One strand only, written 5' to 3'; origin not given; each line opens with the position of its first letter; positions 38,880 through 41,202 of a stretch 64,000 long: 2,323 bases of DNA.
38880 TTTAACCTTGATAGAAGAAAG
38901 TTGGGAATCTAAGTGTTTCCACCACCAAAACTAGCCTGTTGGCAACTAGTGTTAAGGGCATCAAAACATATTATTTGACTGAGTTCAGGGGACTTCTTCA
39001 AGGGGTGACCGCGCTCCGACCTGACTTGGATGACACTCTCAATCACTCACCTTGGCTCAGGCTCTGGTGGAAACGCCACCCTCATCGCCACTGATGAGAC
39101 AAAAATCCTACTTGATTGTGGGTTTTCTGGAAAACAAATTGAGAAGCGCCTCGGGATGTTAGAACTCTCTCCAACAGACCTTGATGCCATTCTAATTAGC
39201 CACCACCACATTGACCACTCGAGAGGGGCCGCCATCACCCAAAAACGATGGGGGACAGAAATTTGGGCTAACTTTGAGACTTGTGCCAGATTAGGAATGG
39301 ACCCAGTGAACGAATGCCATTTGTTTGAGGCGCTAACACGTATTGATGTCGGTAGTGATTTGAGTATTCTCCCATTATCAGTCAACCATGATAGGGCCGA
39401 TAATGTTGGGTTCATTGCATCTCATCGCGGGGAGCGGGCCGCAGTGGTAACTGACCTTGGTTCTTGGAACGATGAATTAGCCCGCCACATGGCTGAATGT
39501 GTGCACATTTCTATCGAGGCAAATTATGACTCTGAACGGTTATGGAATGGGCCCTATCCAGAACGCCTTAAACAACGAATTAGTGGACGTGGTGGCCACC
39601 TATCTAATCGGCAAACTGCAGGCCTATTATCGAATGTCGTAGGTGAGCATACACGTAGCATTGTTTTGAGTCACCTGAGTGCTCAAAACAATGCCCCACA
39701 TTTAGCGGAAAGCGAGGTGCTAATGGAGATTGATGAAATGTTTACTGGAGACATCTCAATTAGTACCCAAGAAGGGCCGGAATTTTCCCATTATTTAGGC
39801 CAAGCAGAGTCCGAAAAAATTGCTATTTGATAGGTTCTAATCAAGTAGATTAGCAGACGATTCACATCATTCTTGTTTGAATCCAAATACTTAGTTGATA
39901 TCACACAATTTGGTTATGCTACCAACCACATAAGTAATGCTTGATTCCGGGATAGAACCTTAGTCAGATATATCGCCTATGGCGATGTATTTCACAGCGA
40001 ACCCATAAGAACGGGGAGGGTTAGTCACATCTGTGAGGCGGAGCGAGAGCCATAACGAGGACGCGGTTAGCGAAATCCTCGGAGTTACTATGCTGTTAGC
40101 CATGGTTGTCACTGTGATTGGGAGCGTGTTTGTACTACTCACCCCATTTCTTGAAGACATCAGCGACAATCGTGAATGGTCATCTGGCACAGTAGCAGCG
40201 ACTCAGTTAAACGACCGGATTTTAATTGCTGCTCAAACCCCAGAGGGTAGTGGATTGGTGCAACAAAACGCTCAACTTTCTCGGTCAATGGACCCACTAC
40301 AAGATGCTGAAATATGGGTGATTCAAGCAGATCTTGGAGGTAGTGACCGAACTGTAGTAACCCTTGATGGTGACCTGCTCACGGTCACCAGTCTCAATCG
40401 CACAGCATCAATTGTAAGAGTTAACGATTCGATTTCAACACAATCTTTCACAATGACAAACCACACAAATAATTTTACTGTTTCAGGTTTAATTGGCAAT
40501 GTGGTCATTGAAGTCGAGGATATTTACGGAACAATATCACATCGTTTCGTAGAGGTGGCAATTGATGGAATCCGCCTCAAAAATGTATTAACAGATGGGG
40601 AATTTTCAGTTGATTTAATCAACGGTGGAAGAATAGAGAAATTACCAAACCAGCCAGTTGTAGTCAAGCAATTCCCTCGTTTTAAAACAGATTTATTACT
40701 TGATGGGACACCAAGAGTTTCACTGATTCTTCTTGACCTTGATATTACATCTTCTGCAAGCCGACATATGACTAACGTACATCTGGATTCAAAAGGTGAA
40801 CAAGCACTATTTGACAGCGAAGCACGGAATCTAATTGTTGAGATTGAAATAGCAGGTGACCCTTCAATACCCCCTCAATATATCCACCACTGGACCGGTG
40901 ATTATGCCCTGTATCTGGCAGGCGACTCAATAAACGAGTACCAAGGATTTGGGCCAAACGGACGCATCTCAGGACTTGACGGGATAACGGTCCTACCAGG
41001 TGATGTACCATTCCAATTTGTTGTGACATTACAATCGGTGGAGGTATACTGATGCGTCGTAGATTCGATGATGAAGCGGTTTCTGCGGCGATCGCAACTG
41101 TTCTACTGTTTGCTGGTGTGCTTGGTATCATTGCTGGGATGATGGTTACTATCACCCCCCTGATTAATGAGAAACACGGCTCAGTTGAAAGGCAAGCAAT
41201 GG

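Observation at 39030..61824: Candidate self-contained surface glyco-appendage module: pilin-like operon converging on an aglB-protease-adhesin-STAND string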

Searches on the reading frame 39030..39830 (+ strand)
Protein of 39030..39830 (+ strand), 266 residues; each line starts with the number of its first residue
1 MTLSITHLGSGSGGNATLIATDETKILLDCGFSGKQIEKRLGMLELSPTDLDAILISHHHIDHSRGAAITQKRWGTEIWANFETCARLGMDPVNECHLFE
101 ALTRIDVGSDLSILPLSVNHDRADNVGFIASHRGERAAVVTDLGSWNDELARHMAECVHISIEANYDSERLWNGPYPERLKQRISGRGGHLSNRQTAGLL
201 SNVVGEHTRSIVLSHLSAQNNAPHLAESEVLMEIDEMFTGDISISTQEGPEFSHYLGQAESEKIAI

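Call 4: search_protein_families(library=pfam, proteins=[window:39030-39830:+], max_evalue=0.01)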
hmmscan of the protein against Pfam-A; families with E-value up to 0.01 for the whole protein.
window:39030-39830:+ (266 aa): 5 families
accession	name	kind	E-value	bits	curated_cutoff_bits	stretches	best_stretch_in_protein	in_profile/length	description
PF12706.13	Lactamase_B_2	-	4.1e-15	56.3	27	1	24-204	1-191/200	Beta-lactamase superfamily domain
PF00753.33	Lactamase_B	-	1.1e-13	52.1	22.7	1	12-86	4-79/196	Metallo-beta-lactamase superfamily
PF16661.11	Lactamase_B_6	-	2.8e-05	24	27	1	18-81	1-66/193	Metallo-beta-lactamase superfamily domain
PF13483.12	Lactamase_B_3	-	0.00047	20.6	24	1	13-122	6-84/160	Beta-lactamase superfamily domain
PF23023.1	Anti-Pycsar_Apyc1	-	0.0053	16.7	50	1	14-66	20-69/250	Anti-Pycsar protein Apyc1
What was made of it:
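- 39030..39830 (+): MBL-fold hydrolase of 266 aa, upstream of the pilin-like operon on the same strand. The gap to pil339 is 202 nt here (median 95 nt across loci). No functional link has been shown. Pfam Lactamase_B_2 and Lactamase_B above cut-off (call 4).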

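Call 74: search_protein_families(library=ncbifam, proteins=[window:39030-39830:+], max_evalue=0.001)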
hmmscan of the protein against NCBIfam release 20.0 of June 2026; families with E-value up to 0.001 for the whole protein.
window:39030-39830:+ (266 aa): 22 families
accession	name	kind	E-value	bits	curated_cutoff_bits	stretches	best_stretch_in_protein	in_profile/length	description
TIGR03675.1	arCOG00543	equivalog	7.9e-09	34.3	580.2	1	4-64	176-242/631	beta-CASP ribonuclease aCPSF1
NF045584.1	cas14_MBL_CASP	equivalog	2.2e-08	32.9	800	1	13-64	13-64/612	type VII CRISPR-associated protein Cas14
NF033105.1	bla_subclass_B3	equivalog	2.9e-08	33.3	240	1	16-85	25-96/257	subclass B3 metallo-beta-lactamase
NF033106.1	blaL1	exception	7.7e-08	31.6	560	1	16-110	61-157/290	L1 family subclass B3 metallo-beta-lactamase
NF000456.2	blaMSI-1_fam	exception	1.8e-07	30.7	550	1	13-80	47-116/289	MSI-1 family subclass B3 metallo-beta-lactamase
NF040874.1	blaPJM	exception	1.4e-06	28.1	630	1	12-87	56-133/301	PJM family subclass B3 metallo-beta-lactamase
NF002553.0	PRK02113.1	equivalog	1.7e-06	27.7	386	1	16-66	37-82/252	MBL fold metallo-hydrolase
NF000438.2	blaPOM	exception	3.2e-06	26.6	610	1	7-98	51-143/286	POM family subclass B3 metallo-beta-lactamase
NF012229.1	bla_class_B_core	domain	4.5e-06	26.9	100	1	15-85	16-85/139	metallo-beta-lactamase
NF000439.2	blaAIM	exception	6.1e-06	26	675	1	12-81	56-127/303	AIM family subclass B3 metallo-beta-lactamase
NF040469.1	blaEFM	exception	6.3e-06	25.5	610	1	12-85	68-143/302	EFM family subclass B3 metallo-beta-lactamase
NF001911.0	PRK00685.1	equivalog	7.7e-06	25.5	144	1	13-97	7-87/228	metal-dependent hydrolase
TIGR02651.1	RNase_Z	equivalog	8.8e-06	25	292.95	1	16-66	20-67/302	ribonuclease Z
NF000427.2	blaCAU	exception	1.4e-05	24.5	500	1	12-81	24-96/262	CAU/MBL1b family subclass B3 metallo-beta-lactamase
TIGR03307.1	PhnP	equivalog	2.3e-05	23.9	272.25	1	16-150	39-170/249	phosphonate metabolism protein PhnP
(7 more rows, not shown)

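Call 101: search_protein_families(library=padloc, proteins=[window:39030-39830:+], max_evalue=0.001)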
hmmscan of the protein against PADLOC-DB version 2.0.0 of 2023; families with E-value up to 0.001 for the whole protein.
window:39030-39830:+ (266 aa): 1 family
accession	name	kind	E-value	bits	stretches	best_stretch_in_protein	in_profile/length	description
PDLC03854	LmuA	-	0.00099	16.3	0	15-68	14-74/345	-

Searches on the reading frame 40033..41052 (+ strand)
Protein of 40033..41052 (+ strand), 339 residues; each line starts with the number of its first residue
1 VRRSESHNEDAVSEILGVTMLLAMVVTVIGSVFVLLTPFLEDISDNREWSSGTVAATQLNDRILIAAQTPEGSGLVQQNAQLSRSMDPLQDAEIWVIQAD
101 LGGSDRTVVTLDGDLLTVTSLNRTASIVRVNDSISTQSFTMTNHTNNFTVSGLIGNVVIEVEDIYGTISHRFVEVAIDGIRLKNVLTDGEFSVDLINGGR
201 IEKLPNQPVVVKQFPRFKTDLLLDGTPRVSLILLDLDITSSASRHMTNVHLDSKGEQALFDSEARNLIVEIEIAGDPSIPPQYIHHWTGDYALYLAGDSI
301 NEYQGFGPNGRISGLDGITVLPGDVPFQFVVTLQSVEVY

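Call 4: search_protein_families(library=pfam, proteins=[window:40033-41052:+], max_evalue=0.01)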
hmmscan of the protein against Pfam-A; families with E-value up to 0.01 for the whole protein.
window:40033-41052:+ (339 aa): 1 family
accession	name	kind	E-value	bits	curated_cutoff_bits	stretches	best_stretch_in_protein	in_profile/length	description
PF23960.2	DUF7289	-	0.0018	18.3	27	1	11-64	2-55/238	Family of unknown function (DUF7289)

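Call 17: search_protein_families(library=pfam, proteins=[window:40033-41052:+], max_evalue=10)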
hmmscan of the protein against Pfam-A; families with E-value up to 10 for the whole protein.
window:40033-41052:+ (339 aa): 2 families
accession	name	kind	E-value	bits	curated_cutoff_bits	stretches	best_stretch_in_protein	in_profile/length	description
PF23960.2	DUF7289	-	0.0018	18.3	27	1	11-64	2-55/238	Family of unknown function (DUF7289)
PF07790.16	Pilin_N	-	0.05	14.9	25.2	1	10-37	1-28/78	Archaeal Type IV pilin, N-terminal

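Call 18: search_protein_families(library=ncbifam, proteins=[window:40033-41052:+], max_evalue=1)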
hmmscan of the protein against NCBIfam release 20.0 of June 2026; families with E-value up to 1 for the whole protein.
window:40033-41052:+ (339 aa): 0 families

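Call 41: search_protein_families(library=pfam, alignment_id=A2, max_evalue=0.1)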
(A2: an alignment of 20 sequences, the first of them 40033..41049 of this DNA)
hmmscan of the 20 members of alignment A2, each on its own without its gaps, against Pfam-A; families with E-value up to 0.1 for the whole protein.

A. member 1, window:40033-41049:+ (339 aa): 2 families
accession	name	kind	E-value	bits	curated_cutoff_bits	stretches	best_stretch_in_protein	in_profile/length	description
PF23960.2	DUF7289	-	0.0018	18.3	27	1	11-64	2-55/238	Family of unknown function (DUF7289)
PF07790.16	Pilin_N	-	0.05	14.9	25.2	0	10-37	1-28/78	Archaeal Type IV pilin, N-terminal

B. families by the number of members that match (of 20 scanned): 13 families
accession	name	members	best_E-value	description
PF23960.2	DUF7289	18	1.1e-05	Family of unknown function (DUF7289)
PF07790.16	Pilin_N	14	0.00053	Archaeal Type IV pilin, N-terminal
PF23928.1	DUF7266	4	0.0091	Family of unknown function (DUF7266)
PF17231.7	DUF5305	2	0.015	Family of unknown function (DUF5305)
PF14533.12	USP7_C2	1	0.012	Ubiquitin-specific protease C-terminal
PF25173.1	Beta-prop_WDR3_1st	1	0.014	WDR3 first beta-propeller domain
PF05751.16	FixH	1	0.028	FixH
PF14275.11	DUF4362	1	0.031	Domain of unknown function (DUF4362)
PF03553.21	Na_H_antiporter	1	0.045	Na+/H+ antiporter family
PF10604.15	Polyketide_cyc2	1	0.054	Polyketide cyclase / dehydrase and lipid transport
PF14200.12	RicinB_lectin_2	1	0.058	Ricin-type beta-trefoil lectin domain-like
PF18705.7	DUF5643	1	0.077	Family of unknown function (DUF5643)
PF03779.20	SPW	1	0.085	SPW repeat domain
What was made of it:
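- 40033..41052 (+): pil339: protein with an archaeal type IV pilin-like N-terminus (R-x-[DE]-[AG]-V-S-E-[IV]-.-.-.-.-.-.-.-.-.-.). It carries one positionally conserved sequon at N122. 18 of 20 homologues hit DUF7289 (best E 1e-5) and 14 of 20 hit Pilin_N (best E 5e-4), all below the gathering score (call 41).
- All pilin family hits are sub-threshold (calls 17, 41). Pilin_N or DUF7289 is the top hit in most homologues (call 41).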

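Call 44: search_solved_structures(query=A2, max_evalue=10)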
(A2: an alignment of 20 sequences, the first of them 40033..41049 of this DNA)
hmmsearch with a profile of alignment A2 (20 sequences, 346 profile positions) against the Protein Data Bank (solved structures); distinct sequences matched with E-value up to 10: 5.
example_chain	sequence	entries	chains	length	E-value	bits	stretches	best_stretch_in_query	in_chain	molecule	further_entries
3eex_A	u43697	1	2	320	0.11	14.5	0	114-180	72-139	Outer Surface Protein A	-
8gi2_A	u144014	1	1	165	0.28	13.3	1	7-35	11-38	Natrinema pilin, PilA2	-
8bl6_A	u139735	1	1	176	0.9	11.6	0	101-154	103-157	dIG14-scdim-EF62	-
8fj5_A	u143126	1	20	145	3.1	9.8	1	9-35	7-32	Pilin_N domain-containing protein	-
9myg_A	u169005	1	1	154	9.4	8.3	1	9-35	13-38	Archaeal Type IV pilin N-terminal domain-containing protein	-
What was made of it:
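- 40033..41052 (+): Weak PDB profile hits to archaeal pilins fall at the N-terminus (call 44).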
